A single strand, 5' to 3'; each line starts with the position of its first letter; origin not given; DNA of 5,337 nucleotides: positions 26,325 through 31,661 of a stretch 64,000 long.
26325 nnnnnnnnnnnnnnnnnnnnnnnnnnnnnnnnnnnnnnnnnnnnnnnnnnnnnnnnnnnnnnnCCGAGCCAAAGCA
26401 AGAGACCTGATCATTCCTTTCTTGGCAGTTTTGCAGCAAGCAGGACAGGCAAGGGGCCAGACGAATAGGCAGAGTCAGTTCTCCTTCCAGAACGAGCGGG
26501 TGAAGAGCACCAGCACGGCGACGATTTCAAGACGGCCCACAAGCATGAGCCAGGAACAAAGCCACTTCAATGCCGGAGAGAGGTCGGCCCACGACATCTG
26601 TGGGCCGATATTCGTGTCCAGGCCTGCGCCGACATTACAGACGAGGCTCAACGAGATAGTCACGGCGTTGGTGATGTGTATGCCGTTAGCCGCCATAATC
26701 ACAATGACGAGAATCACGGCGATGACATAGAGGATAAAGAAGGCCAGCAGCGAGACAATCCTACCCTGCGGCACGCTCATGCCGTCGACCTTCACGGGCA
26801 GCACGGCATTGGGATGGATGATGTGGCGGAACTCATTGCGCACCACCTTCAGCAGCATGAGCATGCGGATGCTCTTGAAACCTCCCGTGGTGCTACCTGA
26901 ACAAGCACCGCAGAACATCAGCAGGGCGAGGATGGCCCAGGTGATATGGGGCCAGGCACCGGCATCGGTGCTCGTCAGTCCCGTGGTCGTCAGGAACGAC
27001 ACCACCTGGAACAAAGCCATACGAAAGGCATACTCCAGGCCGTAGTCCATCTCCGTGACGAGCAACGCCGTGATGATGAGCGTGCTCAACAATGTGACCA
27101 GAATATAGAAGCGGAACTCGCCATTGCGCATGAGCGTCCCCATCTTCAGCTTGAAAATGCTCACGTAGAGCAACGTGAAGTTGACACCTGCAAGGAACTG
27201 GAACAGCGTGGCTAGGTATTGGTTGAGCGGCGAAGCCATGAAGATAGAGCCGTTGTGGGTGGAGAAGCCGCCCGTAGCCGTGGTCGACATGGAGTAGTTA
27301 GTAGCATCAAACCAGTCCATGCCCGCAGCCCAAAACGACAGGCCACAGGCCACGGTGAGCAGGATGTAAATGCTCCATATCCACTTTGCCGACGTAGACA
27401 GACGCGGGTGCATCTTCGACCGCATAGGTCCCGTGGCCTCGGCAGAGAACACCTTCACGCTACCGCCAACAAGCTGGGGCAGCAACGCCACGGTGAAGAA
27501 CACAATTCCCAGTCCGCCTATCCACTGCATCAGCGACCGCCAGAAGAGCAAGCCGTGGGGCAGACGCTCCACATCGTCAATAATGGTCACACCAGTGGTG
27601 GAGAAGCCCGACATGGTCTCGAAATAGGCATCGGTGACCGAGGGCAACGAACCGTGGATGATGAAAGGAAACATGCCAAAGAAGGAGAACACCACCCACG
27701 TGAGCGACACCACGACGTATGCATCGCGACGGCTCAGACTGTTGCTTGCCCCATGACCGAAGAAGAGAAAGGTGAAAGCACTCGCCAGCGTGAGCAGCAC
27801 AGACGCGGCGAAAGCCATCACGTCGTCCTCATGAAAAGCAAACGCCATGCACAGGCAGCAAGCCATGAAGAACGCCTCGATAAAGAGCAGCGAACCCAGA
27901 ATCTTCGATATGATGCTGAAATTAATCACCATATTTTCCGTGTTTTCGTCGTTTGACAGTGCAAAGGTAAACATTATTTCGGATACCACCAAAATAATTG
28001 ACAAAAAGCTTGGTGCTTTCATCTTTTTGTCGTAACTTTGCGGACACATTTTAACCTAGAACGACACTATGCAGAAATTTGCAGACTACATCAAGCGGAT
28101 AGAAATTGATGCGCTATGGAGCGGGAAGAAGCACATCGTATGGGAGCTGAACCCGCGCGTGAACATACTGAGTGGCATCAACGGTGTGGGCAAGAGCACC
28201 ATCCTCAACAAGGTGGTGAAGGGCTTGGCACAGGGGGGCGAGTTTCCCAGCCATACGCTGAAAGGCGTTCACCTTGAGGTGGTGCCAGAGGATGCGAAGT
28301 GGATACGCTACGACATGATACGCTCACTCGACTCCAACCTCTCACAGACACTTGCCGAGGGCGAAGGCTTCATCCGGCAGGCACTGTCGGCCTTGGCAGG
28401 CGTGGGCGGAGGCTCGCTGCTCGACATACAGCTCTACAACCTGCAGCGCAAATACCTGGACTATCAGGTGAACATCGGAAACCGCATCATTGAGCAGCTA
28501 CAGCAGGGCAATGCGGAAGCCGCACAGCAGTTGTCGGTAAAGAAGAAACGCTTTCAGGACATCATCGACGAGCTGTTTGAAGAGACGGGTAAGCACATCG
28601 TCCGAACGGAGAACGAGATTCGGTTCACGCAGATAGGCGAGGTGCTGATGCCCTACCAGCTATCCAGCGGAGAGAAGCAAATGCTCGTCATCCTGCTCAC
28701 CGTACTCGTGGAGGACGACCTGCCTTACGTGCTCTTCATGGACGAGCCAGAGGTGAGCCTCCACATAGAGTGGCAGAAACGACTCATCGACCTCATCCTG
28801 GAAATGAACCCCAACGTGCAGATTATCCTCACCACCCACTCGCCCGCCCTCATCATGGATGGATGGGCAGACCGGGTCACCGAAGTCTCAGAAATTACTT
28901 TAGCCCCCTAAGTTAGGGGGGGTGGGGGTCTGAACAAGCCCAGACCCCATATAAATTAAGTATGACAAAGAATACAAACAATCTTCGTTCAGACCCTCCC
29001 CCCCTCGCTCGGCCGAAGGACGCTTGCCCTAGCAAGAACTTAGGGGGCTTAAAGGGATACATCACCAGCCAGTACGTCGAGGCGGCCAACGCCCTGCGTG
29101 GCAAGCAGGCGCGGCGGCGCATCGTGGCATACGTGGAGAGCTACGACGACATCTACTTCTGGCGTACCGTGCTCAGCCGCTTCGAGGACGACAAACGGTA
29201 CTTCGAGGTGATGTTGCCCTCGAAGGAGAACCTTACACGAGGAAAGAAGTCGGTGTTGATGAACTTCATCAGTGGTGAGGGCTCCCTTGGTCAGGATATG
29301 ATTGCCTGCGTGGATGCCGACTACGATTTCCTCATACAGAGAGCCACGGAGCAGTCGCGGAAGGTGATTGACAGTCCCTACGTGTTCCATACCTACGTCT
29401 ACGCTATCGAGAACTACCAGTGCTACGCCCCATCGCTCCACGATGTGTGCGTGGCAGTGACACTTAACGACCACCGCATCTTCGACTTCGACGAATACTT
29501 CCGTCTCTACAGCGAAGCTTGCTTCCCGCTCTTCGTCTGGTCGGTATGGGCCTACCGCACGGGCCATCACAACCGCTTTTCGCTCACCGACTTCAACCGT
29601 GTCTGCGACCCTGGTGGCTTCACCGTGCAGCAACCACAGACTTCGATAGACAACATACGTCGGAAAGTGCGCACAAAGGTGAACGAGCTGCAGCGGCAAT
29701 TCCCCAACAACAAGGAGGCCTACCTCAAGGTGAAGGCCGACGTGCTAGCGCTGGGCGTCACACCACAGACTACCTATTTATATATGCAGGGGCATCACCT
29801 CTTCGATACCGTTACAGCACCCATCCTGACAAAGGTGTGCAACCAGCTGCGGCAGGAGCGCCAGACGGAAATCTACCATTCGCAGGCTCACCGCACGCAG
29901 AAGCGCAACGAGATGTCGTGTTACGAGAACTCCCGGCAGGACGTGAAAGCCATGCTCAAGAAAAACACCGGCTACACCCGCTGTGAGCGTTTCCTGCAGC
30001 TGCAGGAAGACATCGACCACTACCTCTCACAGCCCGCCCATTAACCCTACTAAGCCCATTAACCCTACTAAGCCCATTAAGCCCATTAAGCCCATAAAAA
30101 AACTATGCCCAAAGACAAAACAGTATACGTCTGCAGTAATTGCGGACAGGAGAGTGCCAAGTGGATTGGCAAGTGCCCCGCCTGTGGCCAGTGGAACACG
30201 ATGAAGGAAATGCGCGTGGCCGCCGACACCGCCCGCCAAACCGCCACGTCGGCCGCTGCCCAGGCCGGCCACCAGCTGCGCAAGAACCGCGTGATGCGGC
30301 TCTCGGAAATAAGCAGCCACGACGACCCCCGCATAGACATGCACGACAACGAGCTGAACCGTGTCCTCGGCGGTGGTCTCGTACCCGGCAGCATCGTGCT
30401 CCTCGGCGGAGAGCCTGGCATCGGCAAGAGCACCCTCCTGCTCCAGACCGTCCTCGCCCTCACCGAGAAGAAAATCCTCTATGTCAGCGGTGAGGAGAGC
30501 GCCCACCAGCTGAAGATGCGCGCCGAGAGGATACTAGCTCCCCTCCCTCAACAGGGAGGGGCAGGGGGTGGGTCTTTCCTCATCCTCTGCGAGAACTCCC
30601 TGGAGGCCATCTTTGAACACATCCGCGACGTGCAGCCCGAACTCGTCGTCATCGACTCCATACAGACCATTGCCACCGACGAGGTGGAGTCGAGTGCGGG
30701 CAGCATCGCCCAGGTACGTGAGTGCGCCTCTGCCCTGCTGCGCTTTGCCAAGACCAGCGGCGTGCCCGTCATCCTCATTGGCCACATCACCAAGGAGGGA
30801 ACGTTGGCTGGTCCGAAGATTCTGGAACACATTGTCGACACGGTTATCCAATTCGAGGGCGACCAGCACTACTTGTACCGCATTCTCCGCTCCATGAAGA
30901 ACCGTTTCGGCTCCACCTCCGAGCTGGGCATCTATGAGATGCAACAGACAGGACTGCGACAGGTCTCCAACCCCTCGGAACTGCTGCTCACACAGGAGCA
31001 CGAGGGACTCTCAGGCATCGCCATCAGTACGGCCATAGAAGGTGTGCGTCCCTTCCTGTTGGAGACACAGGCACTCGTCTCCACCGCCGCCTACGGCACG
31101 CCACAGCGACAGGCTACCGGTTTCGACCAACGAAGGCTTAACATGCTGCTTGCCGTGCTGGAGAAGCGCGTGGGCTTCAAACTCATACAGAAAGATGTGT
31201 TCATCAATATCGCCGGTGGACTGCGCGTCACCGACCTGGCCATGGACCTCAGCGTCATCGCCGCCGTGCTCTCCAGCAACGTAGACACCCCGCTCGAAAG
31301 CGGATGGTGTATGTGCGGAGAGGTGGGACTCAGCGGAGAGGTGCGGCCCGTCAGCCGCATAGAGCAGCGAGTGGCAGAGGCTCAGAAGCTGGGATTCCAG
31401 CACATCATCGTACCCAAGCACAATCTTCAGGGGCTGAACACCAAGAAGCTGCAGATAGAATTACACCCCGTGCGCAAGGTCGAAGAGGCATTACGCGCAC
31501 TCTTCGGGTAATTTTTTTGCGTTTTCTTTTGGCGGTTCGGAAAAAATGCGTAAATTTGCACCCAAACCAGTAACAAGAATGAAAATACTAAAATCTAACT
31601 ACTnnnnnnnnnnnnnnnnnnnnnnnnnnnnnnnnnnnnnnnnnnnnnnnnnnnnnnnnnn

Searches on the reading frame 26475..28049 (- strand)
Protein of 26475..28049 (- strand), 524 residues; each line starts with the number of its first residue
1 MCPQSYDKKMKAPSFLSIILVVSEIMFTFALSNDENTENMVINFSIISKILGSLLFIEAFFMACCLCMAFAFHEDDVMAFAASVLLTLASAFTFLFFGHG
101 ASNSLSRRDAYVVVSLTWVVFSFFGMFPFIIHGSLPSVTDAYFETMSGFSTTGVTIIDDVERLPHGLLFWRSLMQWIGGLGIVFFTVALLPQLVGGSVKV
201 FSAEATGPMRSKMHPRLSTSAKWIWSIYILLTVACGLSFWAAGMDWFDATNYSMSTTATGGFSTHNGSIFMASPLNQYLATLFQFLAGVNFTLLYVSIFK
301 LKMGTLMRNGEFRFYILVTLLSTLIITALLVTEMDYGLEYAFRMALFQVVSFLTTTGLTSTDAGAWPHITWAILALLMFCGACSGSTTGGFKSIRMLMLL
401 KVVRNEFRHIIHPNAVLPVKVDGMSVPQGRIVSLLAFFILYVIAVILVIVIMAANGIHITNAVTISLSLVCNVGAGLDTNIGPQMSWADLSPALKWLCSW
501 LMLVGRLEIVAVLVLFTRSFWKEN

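Call 8: search_protein_families(library=pfam, proteins=[window:26475-28049:-], max_evalue=0.01)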
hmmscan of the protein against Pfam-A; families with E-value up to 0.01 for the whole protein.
window:26475-28049:- (524 aa): 1 family
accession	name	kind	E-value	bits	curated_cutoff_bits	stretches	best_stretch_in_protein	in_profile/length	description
PF02386.22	TrkH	-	8.3e-58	196.5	27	1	99-517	24-491/502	Cation transport protein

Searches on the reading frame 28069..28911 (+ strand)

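Call 25: search_protein_families(library=pfam, proteins=[window:28069-28911:+], max_evalue=0.001)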
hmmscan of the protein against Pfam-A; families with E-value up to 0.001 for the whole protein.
window:28069-28911:+ (280 aa): 7 families
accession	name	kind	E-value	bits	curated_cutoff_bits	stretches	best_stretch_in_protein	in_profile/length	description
PF13304.12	AAA_21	-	3.9e-19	70.3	27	1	190-262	230-303/304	AAA domain, putative AbiEii toxin, Type IV TA system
PF13175.12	AAA_15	-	3.3e-16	60.3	32.1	1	139-262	228-374/374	AAA ATPase domain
PF02463.25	SMC_N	-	1.9e-10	41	40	2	7-49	1-44/220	RecF/RecN/SMC N terminal domain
PF00005.33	ABC_tran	-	3.2e-05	25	25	1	33-227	15-135/137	ABC transporter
PF03266.21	NTPase_1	-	0.00028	21.2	23.9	1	33-99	3-64/168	NTPase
PF03193.22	RsgA_GTPase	-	0.00047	20.5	30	1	19-54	96-131/174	RsgA GTPase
PF13173.12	AAA_14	-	0.00092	19.7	27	0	29-54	2-27/129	AAA domain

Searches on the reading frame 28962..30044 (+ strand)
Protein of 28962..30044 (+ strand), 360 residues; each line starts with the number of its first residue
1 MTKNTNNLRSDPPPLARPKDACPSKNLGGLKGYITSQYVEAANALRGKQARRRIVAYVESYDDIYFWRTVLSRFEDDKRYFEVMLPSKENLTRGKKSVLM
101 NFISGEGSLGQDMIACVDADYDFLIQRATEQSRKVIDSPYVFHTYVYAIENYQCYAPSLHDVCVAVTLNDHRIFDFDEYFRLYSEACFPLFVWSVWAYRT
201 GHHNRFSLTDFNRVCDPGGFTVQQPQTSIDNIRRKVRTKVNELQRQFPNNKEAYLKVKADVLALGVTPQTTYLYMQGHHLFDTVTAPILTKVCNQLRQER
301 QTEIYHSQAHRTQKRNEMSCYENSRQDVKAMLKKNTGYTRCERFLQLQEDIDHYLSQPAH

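Call 25: search_protein_families(library=pfam, proteins=[window:28962-30044:+], max_evalue=0.001)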
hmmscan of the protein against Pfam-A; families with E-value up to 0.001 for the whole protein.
window:28962-30044:+ (360 aa): 1 family
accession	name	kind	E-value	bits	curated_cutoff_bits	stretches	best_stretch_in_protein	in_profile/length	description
PF14491.11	DUF4435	-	6.9e-57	193.4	27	1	52-300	1-237/238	Protein of unknown function (DUF4435)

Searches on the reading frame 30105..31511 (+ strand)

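Call 25: search_protein_families(library=pfam, proteins=[window:30105-31511:+], max_evalue=0.001)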
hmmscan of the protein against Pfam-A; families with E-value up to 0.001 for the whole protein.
window:30105-31511:+ (468 aa): 10 families
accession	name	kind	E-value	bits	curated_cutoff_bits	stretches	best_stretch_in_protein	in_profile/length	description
PF13481.12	AAA_25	-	3.8e-17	63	27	1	77-232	15-194/195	AAA domain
PF06745.19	ATPase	-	1.3e-14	54.6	26.6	2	166-267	108-206/231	KaiC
PF18073.7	Zn_ribbon_LapB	-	1.3e-12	47.6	25.7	1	8-35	1-28/28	Rubredoxin metal binding domain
PF13541.12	ChlI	-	2.3e-11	44.1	27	1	352-440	33-121/121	Subunit ChlI of Mg-chelatase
PF05362.19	Lon_C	-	3.2e-08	33.8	21.1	1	383-466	115-202/205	Lon protease (S16) C-terminal proteolytic domain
PF03796.21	DnaB_C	-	5.6e-08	32.9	27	1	83-140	8-67/255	DnaB-like helicase C terminal domain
PF13401.12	AAA_22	-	1.4e-06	29.1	27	1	96-227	6-123/130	AAA domain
PF13191.12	AAA_16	-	4e-06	27.8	32.6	1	78-224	10-136/167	AAA ATPase domain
PF00004.35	AAA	-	5.9e-06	27.2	21.2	1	98-229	1-109/131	ATPase family associated with various cellular activities (AAA)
PF25199.1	nSTAND_NTPase5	-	9.8e-05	22.7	34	1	65-137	10-86/145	Novel STAND NTPase 5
